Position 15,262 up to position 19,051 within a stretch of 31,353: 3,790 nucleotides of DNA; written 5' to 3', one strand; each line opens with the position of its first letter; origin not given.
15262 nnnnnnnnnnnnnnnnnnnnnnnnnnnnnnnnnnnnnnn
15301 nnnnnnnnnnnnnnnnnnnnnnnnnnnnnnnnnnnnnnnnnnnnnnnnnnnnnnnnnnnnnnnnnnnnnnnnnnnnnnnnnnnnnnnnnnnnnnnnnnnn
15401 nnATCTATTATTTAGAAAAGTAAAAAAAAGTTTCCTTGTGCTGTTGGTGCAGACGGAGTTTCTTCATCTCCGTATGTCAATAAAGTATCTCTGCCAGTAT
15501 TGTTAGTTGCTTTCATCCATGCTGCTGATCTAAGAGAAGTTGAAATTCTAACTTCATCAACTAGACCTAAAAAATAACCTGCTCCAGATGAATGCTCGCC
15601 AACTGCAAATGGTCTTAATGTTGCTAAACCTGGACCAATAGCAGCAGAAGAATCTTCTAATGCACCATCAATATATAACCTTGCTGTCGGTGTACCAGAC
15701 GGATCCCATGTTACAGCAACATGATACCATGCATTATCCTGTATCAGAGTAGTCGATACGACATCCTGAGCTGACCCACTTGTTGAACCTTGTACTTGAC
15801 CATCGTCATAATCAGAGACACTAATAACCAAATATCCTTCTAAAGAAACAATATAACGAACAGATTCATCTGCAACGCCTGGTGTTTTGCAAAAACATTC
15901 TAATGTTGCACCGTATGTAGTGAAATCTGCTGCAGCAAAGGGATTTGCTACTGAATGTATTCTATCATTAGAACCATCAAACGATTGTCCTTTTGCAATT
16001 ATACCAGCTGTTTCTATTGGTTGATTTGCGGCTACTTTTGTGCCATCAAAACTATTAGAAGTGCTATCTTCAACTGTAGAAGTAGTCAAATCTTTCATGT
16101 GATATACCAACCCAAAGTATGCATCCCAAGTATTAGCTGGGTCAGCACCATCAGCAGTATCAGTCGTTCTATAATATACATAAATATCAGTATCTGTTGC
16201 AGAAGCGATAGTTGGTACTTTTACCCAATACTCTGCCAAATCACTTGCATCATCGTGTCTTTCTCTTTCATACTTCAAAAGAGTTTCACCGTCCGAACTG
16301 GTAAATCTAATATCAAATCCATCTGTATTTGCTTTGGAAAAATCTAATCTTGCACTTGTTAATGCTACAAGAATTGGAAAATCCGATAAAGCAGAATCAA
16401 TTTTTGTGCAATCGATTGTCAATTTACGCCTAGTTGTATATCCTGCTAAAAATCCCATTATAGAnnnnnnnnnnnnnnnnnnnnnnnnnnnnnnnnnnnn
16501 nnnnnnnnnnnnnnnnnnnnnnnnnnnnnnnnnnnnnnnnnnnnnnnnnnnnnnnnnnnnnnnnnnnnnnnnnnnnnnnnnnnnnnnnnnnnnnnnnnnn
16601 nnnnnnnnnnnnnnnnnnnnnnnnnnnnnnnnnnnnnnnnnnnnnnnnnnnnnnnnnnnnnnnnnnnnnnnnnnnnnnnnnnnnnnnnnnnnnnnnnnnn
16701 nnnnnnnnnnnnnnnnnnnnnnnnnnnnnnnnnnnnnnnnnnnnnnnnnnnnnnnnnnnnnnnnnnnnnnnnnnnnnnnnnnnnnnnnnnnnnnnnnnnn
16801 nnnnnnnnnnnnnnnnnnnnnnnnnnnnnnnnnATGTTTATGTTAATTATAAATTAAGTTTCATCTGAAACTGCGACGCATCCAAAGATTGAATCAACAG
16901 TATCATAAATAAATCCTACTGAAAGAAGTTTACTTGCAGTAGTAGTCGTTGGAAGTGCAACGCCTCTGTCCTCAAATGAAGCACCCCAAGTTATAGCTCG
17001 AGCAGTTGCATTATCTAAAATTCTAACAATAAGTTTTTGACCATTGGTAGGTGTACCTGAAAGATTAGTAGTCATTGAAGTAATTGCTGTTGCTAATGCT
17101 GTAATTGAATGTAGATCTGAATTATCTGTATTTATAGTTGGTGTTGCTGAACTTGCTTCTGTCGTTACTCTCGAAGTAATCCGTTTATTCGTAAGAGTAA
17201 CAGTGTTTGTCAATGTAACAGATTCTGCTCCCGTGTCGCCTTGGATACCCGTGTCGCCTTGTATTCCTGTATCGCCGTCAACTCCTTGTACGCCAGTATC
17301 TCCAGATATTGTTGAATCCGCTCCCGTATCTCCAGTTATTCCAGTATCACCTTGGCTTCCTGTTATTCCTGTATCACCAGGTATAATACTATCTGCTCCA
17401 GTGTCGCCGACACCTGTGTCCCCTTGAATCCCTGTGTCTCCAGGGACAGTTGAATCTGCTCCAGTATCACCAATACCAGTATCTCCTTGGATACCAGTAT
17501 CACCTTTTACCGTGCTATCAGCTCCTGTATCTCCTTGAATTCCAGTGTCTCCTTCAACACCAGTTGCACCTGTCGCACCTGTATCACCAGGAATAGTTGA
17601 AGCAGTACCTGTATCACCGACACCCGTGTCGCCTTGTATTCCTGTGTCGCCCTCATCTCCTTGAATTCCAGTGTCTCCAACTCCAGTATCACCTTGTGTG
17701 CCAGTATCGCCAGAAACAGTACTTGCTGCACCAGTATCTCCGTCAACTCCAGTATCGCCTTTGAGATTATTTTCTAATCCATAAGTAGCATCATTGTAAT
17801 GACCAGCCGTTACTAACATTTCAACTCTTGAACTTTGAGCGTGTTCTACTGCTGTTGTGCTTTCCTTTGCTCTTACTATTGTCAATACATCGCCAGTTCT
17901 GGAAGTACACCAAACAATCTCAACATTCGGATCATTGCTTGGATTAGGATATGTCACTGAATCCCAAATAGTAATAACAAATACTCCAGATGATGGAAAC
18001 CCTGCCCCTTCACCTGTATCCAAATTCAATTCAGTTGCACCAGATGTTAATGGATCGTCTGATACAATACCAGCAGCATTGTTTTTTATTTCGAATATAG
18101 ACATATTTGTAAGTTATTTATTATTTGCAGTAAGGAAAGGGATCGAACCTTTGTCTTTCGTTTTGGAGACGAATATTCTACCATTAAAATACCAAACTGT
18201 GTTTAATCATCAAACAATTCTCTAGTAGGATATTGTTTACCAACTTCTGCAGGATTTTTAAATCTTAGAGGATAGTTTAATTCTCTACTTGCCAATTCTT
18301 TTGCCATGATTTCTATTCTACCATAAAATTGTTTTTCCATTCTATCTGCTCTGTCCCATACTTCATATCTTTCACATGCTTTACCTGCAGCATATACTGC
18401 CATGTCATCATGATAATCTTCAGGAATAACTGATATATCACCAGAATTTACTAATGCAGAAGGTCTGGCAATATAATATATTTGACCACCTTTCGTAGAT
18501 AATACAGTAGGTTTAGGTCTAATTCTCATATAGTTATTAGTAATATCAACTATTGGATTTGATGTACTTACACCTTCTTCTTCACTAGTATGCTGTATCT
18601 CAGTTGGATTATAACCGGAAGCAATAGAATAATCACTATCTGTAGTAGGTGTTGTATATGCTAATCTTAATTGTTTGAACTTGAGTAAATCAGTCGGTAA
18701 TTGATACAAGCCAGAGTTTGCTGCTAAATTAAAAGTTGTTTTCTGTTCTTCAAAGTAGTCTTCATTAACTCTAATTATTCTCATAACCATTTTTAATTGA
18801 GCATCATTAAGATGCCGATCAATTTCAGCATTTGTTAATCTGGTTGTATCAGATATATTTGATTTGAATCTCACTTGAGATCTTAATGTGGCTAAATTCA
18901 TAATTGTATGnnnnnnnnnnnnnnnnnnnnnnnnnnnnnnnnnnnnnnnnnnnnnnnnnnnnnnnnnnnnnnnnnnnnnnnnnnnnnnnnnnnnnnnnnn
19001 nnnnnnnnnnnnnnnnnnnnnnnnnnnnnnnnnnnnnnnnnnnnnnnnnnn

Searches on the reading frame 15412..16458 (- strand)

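Call 15: search_protein_families(library=phrogs, proteins=[window:15412-16458:-])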
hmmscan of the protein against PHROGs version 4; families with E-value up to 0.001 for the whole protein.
window:15412-16458:- (348 aa): 4 families
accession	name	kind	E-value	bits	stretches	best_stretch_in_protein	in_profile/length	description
phrog_18802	-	head and packaging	2.6e-07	28.5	1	178-315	864-997/3007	virion structural protein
phrog_701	-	head and packaging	7.8e-07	26.1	1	178-319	4081-4219/6136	virion structural protein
phrog_38322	-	unknown function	3.1e-05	24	1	222-307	400-487/506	-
phrog_21223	-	unknown function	0.00047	19.6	1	239-313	95-174/710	-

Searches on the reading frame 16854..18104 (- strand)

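Call 29: search_protein_families(library=phrogs, proteins=[window:16854-18104:-])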
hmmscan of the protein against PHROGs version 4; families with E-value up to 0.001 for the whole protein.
window:16854-18104:- (416 aa): 24 families
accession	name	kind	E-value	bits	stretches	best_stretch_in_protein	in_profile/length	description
phrog_3030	-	unknown function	1e-28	101.3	1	290-415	145-271/272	-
phrog_5073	-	tail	5.8e-21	76.1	2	191-361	261-429/519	tail fiber protein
phrog_6320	-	tail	4.9e-20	72.9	2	79-238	46-202/745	tail fiber protein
phrog_819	-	tail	4.4e-18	65.9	1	112-333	501-755/1024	tail protein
phrog_28263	-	tail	2.6e-15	55.8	1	113-345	580-804/1400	tail fiber protein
phrog_366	-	tail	1.9e-13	51.7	1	221-337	314-429/474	tail fiber protein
phrog_36982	-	unknown function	6.1e-12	45.2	1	106-359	526-766/944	-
phrog_8469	-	tail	1.2e-11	45.5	1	6-110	5-103/303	tail fiber protein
phrog_8745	-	tail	1.1e-10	40.5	2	173-346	1383-1554/1803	tail fiber protein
phrog_6427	-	unknown function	1.3e-10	41.3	1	19-126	18-124/675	-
phrog_30299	-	tail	6.4e-09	36.2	1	7-104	6-97/425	tail fiber protein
phrog_18350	-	tail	2.8e-08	34.8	1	176-303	96-209/253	tail fiber protein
phrog_3420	-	unknown function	3.9e-08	32.3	1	115-294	154-318/929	-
phrog_29268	-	unknown function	1.7e-07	30.8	1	225-363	406-549/653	-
phrog_26246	-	tail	4.7e-07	30.3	0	222-297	86-181/329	tail protein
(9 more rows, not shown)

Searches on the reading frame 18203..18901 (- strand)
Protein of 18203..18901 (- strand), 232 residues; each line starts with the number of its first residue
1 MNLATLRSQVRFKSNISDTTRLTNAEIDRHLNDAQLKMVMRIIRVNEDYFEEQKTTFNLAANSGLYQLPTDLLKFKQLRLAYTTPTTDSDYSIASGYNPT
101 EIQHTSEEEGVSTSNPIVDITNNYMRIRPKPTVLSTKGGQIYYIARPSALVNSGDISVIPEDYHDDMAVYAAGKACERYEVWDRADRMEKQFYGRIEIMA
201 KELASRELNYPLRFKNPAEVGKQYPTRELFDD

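Call 29: search_protein_families(library=phrogs, proteins=[window:18203-18901:-])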
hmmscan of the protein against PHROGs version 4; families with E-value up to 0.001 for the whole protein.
window:18203-18901:- (232 aa): 2 families
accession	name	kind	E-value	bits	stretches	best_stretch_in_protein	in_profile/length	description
phrog_10775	-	tail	0.00033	21.4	1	111-206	129-224/237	tail protein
phrog_399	-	head and packaging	0.00062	20.4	0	2-177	3-174/220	structural protein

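Call 75: search_protein_families(library=pfam, max_evalue=0.01, proteins=[window:18203-18901:-])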
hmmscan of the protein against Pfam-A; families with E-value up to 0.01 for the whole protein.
window:18203-18901:- (232 aa): 1 family
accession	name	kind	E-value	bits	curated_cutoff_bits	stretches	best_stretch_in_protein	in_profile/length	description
PF24175.2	SU10_adaptor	-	5.9e-19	69.7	27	1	1-199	1-181/194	SU10 adaptor protein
